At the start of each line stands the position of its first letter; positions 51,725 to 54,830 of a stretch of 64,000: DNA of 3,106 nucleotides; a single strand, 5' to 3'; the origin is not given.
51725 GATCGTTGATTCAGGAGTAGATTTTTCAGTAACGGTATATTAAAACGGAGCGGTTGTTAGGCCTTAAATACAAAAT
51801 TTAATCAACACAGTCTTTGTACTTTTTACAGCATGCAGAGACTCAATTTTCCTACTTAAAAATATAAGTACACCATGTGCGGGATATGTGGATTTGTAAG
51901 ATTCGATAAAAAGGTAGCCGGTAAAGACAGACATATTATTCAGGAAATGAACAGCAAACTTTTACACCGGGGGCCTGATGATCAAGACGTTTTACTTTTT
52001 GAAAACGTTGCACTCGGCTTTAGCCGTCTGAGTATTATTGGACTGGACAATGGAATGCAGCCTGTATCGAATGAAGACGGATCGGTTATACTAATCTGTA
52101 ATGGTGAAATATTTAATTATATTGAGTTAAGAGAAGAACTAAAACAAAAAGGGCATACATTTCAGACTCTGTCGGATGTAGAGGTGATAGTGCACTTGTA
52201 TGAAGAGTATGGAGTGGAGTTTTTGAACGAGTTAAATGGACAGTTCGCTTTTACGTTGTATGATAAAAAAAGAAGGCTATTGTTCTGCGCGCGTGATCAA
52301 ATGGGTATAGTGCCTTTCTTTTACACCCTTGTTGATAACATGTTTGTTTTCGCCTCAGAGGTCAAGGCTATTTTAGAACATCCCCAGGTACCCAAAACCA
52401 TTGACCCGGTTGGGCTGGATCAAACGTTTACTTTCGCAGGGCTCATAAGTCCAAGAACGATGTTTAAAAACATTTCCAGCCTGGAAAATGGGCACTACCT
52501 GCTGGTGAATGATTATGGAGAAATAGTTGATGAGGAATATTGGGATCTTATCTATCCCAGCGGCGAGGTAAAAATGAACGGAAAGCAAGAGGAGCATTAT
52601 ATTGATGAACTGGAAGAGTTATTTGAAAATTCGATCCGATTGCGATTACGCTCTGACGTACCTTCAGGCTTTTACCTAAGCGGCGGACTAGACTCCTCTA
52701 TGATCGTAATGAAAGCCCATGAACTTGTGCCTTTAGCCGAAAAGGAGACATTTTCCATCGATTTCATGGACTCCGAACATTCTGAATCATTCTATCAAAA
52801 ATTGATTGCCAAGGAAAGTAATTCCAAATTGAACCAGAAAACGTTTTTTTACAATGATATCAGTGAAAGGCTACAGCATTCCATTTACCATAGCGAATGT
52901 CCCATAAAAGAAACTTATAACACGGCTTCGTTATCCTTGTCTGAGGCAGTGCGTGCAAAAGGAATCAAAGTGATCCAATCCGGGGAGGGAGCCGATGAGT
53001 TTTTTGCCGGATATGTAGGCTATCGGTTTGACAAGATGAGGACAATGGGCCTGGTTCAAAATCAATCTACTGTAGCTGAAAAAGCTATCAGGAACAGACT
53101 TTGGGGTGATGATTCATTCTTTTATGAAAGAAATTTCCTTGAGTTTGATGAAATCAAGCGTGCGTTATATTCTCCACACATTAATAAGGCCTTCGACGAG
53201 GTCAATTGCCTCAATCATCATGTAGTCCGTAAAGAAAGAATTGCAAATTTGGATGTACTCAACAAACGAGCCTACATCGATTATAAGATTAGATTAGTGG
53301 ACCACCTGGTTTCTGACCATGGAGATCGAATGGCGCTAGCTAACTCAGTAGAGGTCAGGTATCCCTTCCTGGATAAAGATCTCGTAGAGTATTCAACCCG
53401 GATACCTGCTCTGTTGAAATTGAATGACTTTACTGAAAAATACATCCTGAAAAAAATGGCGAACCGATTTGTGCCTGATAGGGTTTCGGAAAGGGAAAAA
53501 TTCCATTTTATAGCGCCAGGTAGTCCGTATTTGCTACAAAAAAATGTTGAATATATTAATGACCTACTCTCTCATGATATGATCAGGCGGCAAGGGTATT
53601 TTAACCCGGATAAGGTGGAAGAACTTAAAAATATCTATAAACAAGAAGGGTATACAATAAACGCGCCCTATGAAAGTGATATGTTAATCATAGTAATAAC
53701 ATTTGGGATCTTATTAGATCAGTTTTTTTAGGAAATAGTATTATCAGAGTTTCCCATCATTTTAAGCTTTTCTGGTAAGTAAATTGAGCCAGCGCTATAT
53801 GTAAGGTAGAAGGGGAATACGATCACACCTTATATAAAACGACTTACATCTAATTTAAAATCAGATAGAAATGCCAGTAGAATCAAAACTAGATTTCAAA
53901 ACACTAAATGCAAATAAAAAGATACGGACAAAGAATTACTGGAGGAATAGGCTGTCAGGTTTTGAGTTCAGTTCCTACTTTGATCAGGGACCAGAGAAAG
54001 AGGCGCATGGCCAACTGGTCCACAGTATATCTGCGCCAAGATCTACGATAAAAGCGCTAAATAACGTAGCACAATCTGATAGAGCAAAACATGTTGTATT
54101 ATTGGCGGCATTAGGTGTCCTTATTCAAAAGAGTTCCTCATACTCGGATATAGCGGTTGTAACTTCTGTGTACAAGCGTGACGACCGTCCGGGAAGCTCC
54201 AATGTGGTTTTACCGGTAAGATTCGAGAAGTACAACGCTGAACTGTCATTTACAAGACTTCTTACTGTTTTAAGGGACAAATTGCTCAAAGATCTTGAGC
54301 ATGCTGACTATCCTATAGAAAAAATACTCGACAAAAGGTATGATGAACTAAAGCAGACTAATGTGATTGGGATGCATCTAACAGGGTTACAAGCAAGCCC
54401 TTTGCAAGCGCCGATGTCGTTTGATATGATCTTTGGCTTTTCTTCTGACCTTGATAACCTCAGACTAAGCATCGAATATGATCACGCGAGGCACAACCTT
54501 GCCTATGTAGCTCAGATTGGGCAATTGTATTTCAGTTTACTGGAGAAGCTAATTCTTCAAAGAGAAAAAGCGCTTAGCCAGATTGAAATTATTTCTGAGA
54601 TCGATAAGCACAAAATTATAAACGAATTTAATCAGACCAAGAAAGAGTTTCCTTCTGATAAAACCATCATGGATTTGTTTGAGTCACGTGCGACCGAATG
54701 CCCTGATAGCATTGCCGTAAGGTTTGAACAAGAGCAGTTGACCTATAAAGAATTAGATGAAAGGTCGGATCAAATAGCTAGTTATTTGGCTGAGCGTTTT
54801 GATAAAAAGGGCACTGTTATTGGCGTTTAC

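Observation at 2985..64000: Orphan >61 kb co-directional lipopeptide NRPS cluster with at least 10 modules and an unusually dense set of atypical features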

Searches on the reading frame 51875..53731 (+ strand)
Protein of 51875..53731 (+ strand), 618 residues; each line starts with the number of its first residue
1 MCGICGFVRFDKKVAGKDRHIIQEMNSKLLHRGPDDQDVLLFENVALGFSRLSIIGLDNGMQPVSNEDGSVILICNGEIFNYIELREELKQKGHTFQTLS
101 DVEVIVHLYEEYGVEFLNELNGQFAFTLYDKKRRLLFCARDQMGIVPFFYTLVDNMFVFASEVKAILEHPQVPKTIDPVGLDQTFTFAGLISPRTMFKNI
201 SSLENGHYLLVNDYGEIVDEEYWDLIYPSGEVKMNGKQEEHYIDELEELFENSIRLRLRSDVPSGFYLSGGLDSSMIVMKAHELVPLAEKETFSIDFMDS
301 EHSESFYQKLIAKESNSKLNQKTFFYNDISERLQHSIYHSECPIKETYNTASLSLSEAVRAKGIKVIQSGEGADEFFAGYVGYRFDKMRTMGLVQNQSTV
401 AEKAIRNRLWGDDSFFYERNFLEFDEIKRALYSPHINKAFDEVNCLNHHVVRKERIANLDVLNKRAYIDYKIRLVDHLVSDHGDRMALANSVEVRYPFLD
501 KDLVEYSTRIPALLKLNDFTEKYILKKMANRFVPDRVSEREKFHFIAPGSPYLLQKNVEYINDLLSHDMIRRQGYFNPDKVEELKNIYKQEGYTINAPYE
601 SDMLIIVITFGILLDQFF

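Call 6: search_protein_families(library=pfam, proteins=[window:51875-53731:+], max_evalue=0.00001)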
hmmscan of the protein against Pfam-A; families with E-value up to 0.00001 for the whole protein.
window:51875-53731:+ (618 aa): 4 families
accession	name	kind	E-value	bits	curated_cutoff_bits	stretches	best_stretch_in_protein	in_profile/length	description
PF00733.27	Asn_synthase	-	1.7e-64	219.1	21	1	245-586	1-329/354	Asparagine synthase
PF13537.11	GATase_7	-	8.8e-42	142.4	25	1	50-167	2-122/123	Glutamine amidotransferase domain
PF13522.11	GATase_6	-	2.1e-35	122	27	1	34-162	1-130/130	Glutamine amidotransferase domain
PF12481.13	DUF3700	-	1.6e-06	28.2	27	1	116-164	125-174/228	Aluminium induced protein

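Call 23: find_encoding_contigs(protein=window:51875-53731:+, flank=10000, max_places=6)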
Protein window:51875-53731:+ (618 aa): 8 contigs read that carry it; 6 places shown.
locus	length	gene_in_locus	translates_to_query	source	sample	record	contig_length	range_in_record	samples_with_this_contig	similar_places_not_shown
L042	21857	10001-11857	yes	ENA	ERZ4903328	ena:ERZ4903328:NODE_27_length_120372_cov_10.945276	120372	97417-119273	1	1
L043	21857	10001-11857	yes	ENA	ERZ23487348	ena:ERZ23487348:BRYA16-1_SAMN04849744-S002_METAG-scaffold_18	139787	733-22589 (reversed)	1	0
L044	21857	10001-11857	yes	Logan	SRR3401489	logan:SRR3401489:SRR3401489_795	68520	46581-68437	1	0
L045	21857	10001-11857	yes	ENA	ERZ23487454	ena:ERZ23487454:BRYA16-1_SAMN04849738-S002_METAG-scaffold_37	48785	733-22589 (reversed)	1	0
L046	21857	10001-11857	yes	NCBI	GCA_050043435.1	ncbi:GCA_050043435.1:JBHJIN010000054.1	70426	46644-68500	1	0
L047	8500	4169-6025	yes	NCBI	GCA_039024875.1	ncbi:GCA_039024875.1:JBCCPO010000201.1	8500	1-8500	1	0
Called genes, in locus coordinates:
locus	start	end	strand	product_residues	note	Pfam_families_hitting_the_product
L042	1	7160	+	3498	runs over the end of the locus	PF00668:Condensation, PF18563:TubC_N, PF00501:AMP-binding, PF00550:PP-binding, PF00668:Condensation, PF00501:AMP-binding, PF00550:PP-binding, PF00668:Condensation, +1 more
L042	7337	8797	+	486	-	PF00144:Beta-lactamase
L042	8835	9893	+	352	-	PF05050:Methyltransf_21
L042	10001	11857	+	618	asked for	PF13522:GATase_6, PF13537:GATase_7, PF12481:DUF3700 (weak), PF00733:Asn_synthase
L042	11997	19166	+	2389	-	PF00668:Condensation, PF00501:AMP-binding, PF00550:PP-binding, PF23297:ACP_SdgA_C (faint), PF00668:Condensation, PF00501:AMP-binding, PF13193:AMP-binding_C, PF00550:PP-binding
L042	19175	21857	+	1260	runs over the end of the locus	?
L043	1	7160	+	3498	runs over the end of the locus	PF00668:Condensation, PF18563:TubC_N, PF00501:AMP-binding, PF00550:PP-binding, PF00668:Condensation, PF00501:AMP-binding, PF00550:PP-binding, PF00668:Condensation, +1 more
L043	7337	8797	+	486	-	PF00144:Beta-lactamase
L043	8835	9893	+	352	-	PF05050:Methyltransf_21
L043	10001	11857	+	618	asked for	PF13522:GATase_6, PF13537:GATase_7, PF12481:DUF3700 (weak), PF00733:Asn_synthase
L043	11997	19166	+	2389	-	PF00668:Condensation, PF00501:AMP-binding, PF00550:PP-binding, PF23297:ACP_SdgA_C (faint), PF00668:Condensation, PF00501:AMP-binding, PF13193:AMP-binding_C, PF00550:PP-binding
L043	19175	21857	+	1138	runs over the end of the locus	?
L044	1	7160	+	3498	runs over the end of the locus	PF00668:Condensation, PF18563:TubC_N, PF00501:AMP-binding, PF00550:PP-binding, PF00668:Condensation, PF00501:AMP-binding, PF00550:PP-binding, PF00668:Condensation, +1 more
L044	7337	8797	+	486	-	PF00144:Beta-lactamase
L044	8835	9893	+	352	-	PF05050:Methyltransf_21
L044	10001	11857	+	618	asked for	PF13522:GATase_6, PF13537:GATase_7, PF12481:DUF3700 (weak), PF00733:Asn_synthase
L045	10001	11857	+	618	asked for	PF13522:GATase_6, PF13537:GATase_7, PF12481:DUF3700 (weak), PF00733:Asn_synthase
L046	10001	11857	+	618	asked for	PF13522:GATase_6, PF13537:GATase_7, PF12481:DUF3700 (weak), PF00733:Asn_synthase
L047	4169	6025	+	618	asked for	PF13522:GATase_6, PF13537:GATase_7, PF12481:DUF3700 (weak), PF00733:Asn_synthase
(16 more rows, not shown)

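Call 73: search_protein_families(library=ncbifam, proteins=[window:51875-53731:+], max_evalue=0.001)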
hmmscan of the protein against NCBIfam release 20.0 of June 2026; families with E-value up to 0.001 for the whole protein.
window:51875-53731:+ (618 aa): 9 families
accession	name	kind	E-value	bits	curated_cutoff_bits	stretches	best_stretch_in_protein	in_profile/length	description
TIGR01536.1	asn_synth_AEB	equivalog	2.8e-134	449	267.1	1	2-545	1-517/517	asparagine synthase (glutamine-hydrolyzing)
TIGR03108.1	eps_aminotran_1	hypoth_equivalog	1.5e-118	397.2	816.9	2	1-388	1-382/628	XrtA/PEP-CTERM system amidotransferase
TIGR03104.1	trio_amidotrans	equivalog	3e-105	352.7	570.1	1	1-585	1-561/589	N-acetylglutaminylglutamine amidotransferase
NF006949.0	PRK09431.1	equivalog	2e-87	294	499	3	1-169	1-168/554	asparagine synthase B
NF033535.1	lass_lactam_cya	exception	1.7e-73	248.3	525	2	1-377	1-376/668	lasso peptide isopeptide bond-forming cyclase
NF001484.0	PRK00331.1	subfamily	2.8e-13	49.1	381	1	62-170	86-202/601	isomerizing glutamine--fructose-6-phosphate transaminase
TIGR01135.1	glmS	equivalog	4.5e-13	48.6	418.05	1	62-170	85-201/607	glutamine--fructose-6-phosphate transaminase (isomerizing)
TIGR01134.1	purF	equivalog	1e-10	41.6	350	1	41-166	62-199/432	amidophosphoribosyltransferase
NF033561.1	macrolact_Ik_Al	subfamily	2.1e-06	26.6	300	1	189-287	147-237/561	albusnodin/ikarugamycin family macrolactam cyclase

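Call 82: list_cluster_members(proteins=[P0121, window:51875-53731:+, window:1661-2458:-, window:37501-38448:+])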
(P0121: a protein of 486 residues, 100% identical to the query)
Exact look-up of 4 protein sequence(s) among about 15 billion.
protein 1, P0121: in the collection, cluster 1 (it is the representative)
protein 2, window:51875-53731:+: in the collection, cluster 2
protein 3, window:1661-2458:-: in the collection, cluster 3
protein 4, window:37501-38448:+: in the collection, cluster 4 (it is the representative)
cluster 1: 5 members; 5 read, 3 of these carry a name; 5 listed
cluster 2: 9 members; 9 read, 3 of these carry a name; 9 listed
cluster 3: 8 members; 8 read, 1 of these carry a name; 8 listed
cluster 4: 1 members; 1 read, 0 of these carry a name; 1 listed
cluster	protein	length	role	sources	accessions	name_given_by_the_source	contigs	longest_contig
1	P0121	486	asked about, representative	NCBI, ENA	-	-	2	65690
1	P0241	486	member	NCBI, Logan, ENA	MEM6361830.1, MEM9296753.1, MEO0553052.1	MAG: serine hydrolase domain-containing protein [Bacteroidota bacterium]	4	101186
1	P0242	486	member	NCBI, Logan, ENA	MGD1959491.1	MAG: serine hydrolase domain-containing protein [Fulvivirga sp.]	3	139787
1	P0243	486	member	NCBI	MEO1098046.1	MAG: serine hydrolase domain-containing protein [Bacteroidota bacterium]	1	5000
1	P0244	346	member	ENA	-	-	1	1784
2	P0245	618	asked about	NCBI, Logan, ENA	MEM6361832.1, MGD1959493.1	MAG: asparagine synthase (glutamine-hydrolyzing) [Bacteroidota bacterium]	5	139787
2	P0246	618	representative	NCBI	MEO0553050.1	MAG: asparagine synthase (glutamine-hydrolyzing) [Bacteroidota bacterium]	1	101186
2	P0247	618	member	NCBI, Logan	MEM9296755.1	MAG: asparagine synthase (glutamine-hydrolyzing) [Bacteroidota bacterium]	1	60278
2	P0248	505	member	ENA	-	-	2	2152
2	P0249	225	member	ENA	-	-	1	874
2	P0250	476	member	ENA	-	-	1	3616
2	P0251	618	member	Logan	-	-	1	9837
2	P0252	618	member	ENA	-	-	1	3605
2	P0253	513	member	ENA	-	-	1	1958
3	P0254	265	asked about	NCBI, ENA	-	-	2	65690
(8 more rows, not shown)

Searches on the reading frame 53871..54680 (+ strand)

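Call 36: search_protein_families(library=pfam, proteins=[window:53871-54680:+], max_evalue=0.01)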
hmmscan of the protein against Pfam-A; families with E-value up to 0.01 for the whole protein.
window:53871-54680:+ (270 aa): 1 family
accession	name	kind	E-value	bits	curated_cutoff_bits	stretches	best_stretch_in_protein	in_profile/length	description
PF00668.25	Condensation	-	2e-12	47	30.6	1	15-249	189-455/456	Condensation domain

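Call 73: search_protein_families(library=ncbifam, proteins=[window:53871-54680:+], max_evalue=0.001)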
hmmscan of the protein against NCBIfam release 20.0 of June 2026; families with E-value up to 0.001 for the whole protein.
window:53871-54680:+ (270 aa): 1 family
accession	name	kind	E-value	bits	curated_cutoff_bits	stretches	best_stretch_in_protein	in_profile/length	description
NF004282.0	PRK05691.1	subfamily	1.7e-06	24.3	4090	1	12-250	857-1119/4334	non-ribosomal peptide synthase/polyketide synthase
